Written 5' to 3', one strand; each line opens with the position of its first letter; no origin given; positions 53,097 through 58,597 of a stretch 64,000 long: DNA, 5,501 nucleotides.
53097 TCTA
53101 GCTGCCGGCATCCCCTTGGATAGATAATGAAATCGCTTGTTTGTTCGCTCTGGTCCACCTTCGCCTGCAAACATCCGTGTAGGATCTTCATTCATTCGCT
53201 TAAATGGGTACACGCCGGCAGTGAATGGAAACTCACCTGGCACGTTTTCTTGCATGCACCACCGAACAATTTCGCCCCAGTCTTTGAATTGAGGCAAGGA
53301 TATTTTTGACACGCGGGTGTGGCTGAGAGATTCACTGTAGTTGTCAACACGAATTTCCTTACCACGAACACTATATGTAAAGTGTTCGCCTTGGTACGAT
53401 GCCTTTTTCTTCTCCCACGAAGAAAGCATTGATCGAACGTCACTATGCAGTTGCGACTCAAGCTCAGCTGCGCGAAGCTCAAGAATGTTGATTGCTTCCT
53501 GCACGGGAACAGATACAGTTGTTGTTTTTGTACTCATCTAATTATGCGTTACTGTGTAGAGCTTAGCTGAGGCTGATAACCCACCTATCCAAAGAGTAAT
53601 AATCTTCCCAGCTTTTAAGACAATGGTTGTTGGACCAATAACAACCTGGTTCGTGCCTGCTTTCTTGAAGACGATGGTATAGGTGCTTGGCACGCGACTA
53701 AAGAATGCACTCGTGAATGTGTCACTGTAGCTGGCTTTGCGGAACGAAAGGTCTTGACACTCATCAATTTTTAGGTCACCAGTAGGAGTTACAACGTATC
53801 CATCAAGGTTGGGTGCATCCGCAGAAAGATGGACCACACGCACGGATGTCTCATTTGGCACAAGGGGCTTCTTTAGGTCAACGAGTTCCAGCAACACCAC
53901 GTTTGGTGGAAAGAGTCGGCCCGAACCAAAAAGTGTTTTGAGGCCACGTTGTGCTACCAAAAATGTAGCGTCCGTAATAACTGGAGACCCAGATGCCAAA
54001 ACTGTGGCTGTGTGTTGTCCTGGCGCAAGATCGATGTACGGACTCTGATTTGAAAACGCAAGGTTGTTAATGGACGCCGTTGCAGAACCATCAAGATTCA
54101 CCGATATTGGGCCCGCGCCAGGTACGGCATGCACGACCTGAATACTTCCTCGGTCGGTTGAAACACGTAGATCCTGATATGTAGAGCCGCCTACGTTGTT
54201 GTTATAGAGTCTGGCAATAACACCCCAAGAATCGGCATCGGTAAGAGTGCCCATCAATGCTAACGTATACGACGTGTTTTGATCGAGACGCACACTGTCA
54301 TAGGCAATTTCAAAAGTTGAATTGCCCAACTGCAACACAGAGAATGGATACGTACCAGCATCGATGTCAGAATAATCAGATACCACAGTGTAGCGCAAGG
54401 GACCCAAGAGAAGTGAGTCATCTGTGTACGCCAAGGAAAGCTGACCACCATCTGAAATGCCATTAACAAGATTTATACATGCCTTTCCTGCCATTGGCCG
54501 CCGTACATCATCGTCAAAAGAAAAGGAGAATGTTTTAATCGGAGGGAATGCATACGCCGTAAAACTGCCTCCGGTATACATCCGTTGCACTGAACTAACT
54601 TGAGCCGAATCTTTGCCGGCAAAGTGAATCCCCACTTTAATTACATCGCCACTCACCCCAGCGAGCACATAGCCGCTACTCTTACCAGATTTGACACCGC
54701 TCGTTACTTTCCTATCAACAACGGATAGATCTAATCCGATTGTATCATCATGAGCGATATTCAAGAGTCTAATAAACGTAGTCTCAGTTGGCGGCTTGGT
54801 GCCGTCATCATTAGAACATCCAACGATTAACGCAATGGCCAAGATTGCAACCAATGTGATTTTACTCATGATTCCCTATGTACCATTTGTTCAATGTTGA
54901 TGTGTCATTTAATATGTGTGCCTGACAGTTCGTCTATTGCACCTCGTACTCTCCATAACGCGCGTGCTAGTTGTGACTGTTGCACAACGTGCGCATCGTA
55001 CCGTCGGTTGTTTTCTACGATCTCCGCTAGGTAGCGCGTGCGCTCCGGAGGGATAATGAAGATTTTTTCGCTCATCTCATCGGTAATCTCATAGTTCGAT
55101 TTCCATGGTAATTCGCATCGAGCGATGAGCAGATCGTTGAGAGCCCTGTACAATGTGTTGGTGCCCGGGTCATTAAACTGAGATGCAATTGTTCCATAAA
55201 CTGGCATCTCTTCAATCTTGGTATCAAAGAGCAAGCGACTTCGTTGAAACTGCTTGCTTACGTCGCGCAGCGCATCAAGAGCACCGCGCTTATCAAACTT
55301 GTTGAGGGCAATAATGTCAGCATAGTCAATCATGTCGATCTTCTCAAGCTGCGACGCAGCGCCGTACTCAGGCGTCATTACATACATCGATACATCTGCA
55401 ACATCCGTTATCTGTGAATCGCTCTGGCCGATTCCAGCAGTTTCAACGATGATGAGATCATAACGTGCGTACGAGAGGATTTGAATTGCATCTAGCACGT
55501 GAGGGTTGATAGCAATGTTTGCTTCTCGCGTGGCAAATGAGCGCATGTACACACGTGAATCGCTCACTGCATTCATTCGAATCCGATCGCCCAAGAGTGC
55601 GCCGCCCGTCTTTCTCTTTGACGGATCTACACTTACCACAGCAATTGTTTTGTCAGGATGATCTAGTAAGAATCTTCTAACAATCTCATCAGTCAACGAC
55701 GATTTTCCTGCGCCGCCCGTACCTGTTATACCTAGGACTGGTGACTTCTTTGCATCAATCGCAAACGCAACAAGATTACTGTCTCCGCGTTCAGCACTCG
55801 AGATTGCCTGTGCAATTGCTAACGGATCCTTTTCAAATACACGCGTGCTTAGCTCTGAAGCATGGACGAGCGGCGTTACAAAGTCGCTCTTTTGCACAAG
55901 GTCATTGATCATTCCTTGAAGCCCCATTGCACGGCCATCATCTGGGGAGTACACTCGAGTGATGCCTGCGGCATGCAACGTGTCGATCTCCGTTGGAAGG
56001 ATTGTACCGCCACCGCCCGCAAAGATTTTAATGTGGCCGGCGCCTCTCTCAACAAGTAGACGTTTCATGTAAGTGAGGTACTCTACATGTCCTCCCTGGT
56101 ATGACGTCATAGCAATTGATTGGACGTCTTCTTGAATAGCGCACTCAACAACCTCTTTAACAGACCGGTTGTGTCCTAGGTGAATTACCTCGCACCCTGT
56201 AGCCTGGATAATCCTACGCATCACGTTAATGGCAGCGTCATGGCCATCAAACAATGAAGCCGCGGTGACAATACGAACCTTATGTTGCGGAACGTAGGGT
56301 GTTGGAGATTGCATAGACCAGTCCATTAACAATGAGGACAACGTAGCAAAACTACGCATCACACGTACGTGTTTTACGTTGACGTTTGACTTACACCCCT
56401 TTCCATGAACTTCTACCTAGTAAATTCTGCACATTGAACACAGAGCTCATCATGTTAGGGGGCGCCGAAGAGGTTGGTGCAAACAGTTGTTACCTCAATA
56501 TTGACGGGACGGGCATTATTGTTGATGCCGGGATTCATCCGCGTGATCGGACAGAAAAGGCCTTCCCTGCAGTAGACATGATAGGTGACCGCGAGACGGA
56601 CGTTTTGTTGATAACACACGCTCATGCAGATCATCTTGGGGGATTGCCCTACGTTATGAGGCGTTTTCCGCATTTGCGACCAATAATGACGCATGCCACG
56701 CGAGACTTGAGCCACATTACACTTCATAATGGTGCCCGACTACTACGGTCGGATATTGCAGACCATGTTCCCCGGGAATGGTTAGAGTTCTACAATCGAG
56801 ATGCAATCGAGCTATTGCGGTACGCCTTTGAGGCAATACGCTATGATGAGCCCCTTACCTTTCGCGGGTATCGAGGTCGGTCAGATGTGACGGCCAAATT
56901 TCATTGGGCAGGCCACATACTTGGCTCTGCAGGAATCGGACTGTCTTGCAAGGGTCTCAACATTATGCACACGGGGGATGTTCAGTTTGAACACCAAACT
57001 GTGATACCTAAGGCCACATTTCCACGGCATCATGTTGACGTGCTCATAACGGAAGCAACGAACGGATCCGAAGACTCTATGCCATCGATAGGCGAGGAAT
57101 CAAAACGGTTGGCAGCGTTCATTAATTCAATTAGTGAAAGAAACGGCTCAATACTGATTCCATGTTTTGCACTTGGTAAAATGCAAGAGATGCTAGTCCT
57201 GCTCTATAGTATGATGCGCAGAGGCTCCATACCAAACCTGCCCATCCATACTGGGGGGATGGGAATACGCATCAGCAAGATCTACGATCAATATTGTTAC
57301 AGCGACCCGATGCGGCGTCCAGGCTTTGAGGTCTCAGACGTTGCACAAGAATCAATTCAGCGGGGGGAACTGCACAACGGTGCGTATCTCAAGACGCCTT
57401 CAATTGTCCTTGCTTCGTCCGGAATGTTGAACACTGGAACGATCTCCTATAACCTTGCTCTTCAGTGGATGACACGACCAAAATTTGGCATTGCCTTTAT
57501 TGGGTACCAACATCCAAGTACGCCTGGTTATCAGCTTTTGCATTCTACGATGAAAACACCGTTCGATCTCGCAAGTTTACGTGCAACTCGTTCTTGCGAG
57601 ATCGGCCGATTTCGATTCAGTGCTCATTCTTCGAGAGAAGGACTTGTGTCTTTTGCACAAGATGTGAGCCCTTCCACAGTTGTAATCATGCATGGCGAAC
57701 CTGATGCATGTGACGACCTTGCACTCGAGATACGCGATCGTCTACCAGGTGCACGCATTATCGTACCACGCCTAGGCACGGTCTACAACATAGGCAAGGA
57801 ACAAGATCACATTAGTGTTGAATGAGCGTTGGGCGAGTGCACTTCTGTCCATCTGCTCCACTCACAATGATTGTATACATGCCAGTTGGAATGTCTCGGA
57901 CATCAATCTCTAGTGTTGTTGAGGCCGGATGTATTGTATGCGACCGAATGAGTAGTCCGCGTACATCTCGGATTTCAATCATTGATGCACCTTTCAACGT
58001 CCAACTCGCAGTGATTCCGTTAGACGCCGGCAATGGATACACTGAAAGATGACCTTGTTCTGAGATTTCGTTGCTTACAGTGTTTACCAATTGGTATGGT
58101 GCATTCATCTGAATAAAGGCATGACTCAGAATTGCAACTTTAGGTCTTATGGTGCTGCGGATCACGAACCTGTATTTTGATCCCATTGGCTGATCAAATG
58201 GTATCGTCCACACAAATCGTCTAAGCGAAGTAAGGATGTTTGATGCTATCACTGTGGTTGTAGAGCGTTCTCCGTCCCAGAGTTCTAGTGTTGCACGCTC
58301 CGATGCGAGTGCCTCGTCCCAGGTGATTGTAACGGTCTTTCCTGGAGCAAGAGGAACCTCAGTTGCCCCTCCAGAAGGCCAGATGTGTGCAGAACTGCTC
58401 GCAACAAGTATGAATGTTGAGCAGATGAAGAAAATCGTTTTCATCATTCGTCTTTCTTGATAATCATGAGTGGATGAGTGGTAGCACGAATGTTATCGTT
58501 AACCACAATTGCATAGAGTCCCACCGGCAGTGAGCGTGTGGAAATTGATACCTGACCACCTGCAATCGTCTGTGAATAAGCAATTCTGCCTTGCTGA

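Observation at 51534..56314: IcmF split into two intact genes with a DUF4397 lipoprotein gene inserted at the linker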

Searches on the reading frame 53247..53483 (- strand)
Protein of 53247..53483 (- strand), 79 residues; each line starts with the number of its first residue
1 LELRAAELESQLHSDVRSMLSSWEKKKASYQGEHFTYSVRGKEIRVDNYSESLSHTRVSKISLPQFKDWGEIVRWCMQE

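Call 60: find_related_loci(query=A2, collection=genome_contigs, flank=7000)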
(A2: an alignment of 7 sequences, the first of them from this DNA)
Query A2 (79 aa) in genome_contigs; peptide patterns used: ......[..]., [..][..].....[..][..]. (x = any residue, [..] = any of these).
600 stretches matched a pattern (row limit reached: there are more); 592 encode a relative of the query (tblastn E <= 1e-3); the best 80 are kept; 80 distinct loci.
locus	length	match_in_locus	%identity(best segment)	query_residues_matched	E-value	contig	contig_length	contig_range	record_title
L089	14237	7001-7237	81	1-79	5e-43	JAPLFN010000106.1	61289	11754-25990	MAG: Candidatus Kapaibacterium sp. isolate LacPavin_0818_WC45_MAG_51_7 LacPavin_0818_WC45_scaffold_57945, whole genome s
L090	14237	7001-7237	76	1-79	4e-41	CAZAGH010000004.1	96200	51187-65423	MAG TPA_asm: uncultured Melioribacter sp. isolate SRP278252_co3_78 genome assembly, contig: NODE_195_length_96200_cov_15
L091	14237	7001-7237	75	1-79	1e-40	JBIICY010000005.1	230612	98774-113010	MAG: Patescibacteria group bacterium isolate ME2000-08-01pf_3300043466_group1_bin64 Rohwer_bin1096_scaffold_17_c1, whole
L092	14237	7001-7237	75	1-79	2e-39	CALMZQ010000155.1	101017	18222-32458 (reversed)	MAG TPA_asm: uncultured Ignavibacteria bacterium isolate SRR6670123_bin.14_CONCOCT_v1.1_MAG genome assembly, contig: ERZ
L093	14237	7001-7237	75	1-79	1e-39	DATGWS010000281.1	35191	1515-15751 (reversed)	MAG TPA_asm: Candidatus Didemnitutus sp. isolate SMAG_U10588 k141_383999, whole genome shotgun sequence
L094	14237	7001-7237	71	1-79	1e-39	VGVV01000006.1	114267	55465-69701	MAG: Ignavibacteria bacterium isolate M_surface_10_mx_236 M_surface_10_mx_236_Ga0194123_10000227, whole genome shotgun s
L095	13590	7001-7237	71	1-79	4e-39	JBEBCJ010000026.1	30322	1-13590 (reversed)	MAG: Bacteroidota bacterium isolate blackwarrior_2019_sw_WHONDRS-S19S_0021_B_bin.5 scaffold_1594237, whole genome shotgu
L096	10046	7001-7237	66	1-79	1e-37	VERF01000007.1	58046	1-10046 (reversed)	MAG: Candidatus Kapaibacterium sp. isolate ZLKRG33 NODE_326_length_58046_cov_13.000380, whole genome shotgun sequence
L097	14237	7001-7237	68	1-79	7e-37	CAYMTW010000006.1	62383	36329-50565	MAG TPA_asm: uncultured Melioribacter sp. isolate binchicken_co298_307 genome assembly, contig: NODE_662_length_62383_co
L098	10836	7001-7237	68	1-79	1e-36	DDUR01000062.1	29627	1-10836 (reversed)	MAG TPA_asm: Ignavibacteria bacterium UBA2333 UBA2333_contig_9157, whole genome shotgun sequence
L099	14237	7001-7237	65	1-79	9e-36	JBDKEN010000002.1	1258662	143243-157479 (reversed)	MAG: Bacteroidota bacterium isolate eastforkpoplarcreek_2019_sw_WHONDRS-S19S_0039_B_bin.82 scaffold_788045, whole genome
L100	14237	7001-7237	67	1-79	3e-36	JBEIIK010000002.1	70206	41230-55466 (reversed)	MAG: Ignavibacteria bacterium isolate Sample-102-S76-bin-82 Sample_102_S76-bin_82-k141_533992, whole genome shotgun sequ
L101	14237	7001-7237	63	1-79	8e-35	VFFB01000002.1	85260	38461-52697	MAG: Candidatus Kapaibacterium sp. isolate ZLKRG46 NODE_133_length_85260_cov_5.305992, whole genome shotgun sequence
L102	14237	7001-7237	63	1-79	6e-34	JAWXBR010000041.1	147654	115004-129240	MAG: bacterium isolate MP6IB1.81 k99_779736, whole genome shotgun sequence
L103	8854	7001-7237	63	1-79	1e-33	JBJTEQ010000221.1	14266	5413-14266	MAG: Candidatus Kapaibacterium sp. isolate samp_4321_metabat2_67 samp_4321_880031, whole genome shotgun sequence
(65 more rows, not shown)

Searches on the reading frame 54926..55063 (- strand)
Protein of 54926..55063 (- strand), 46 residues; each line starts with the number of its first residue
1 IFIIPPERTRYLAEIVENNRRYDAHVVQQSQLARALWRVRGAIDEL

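Call 67: find_related_loci(query=A3, collection=genome_contigs, flank=5000)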
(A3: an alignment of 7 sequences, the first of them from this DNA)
Query A3 (46 aa) in genome_contigs; peptide patterns used: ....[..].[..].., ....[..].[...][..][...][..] (x = any residue, [..] = any of these).
599 stretches matched a pattern (row limit reached: there are more); 572 encode a relative of the query (tblastn E <= 1e-3); the best 80 are kept; 80 distinct loci.
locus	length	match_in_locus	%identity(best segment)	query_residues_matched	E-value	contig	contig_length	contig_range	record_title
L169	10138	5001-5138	80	1-46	5e-23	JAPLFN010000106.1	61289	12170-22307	MAG: Candidatus Kapaibacterium sp. isolate LacPavin_0818_WC45_MAG_51_7 LacPavin_0818_WC45_scaffold_57945, whole genome s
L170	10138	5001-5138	85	1-46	9e-23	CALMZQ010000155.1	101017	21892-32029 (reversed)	MAG TPA_asm: uncultured Ignavibacteria bacterium isolate SRR6670123_bin.14_CONCOCT_v1.1_MAG genome assembly, contig: ERZ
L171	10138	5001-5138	85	1-46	9e-23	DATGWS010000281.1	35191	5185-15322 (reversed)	MAG TPA_asm: Candidatus Didemnitutus sp. isolate SMAG_U10588 k141_383999, whole genome shotgun sequence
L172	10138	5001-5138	74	1-46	2e-21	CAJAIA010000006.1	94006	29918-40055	MAG: uncultured Ignavibacteria bacterium isolate Loc090721-4m_bin-0677 genome assembly, contig: bin-0677:06/45, whole ge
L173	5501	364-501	74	1-46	9e-21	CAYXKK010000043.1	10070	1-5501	MAG TPA_asm: uncultured Melioribacter sp. isolate SRP318679_co1_368 genome assembly, contig: NODE_10371_length_10070_cov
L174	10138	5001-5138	78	1-46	4e-20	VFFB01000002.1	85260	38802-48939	MAG: Candidatus Kapaibacterium sp. isolate ZLKRG46 NODE_133_length_85260_cov_5.305992, whole genome shotgun sequence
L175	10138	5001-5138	72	1-46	2e-19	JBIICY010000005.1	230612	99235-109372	MAG: Patescibacteria group bacterium isolate ME2000-08-01pf_3300043466_group1_bin64 Rohwer_bin1096_scaffold_17_c1, whole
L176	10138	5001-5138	72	1-46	5e-19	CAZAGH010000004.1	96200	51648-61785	MAG TPA_asm: uncultured Melioribacter sp. isolate SRP278252_co3_78 genome assembly, contig: NODE_195_length_96200_cov_15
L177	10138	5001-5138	67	1-46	1e-18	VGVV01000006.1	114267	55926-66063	MAG: Ignavibacteria bacterium isolate M_surface_10_mx_236 M_surface_10_mx_236_Ga0194123_10000227, whole genome shotgun s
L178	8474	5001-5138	67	1-46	3e-18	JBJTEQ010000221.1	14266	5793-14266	MAG: Candidatus Kapaibacterium sp. isolate samp_4321_metabat2_67 samp_4321_880031, whole genome shotgun sequence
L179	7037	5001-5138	61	1-46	3e-18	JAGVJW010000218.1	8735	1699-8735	MAG: bacterium isolate SW_29 c_000000089870, whole genome shotgun sequence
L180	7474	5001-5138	65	1-46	3e-18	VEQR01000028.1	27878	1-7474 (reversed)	MAG: Candidatus Kapaibacterium sp. isolate ZLKRG19 NODE_1369_length_27878_cov_14.257937, whole genome shotgun sequence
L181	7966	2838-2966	67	1-43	7e-18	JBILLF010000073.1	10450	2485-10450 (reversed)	MAG: Patescibacteria group bacterium isolate ME2017-07-27_3300044645_group7_bin150 Rohwer_bin1101_scaffold_6898_c1, whol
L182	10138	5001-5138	63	1-46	7e-18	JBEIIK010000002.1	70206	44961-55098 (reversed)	MAG: Ignavibacteria bacterium isolate Sample-102-S76-bin-82 Sample_102_S76-bin_82-k141_533992, whole genome shotgun sequ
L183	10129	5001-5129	67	1-43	2e-17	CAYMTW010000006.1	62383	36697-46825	MAG TPA_asm: uncultured Melioribacter sp. isolate binchicken_co298_307 genome assembly, contig: NODE_662_length_62383_co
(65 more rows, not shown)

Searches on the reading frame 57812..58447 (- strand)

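Call 47: search_protein_families(library=pfam, proteins=[window:57812-58447:-], max_evalue=0.001)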
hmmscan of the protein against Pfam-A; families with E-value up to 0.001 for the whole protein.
window:57812-58447:- (211 aa): 2 families
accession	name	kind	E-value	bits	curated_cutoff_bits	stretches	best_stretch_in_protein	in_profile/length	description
PF10342.15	Kre9_KNH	-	2.6e-07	31.7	24.6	1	33-100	8-79/94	Kre9/KNH-like N-terminal Ig-like domain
PF18962.6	Por_Secre_tail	-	5.1e-07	30.3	27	1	136-202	1-69/75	Secretion system C-terminal sorting domain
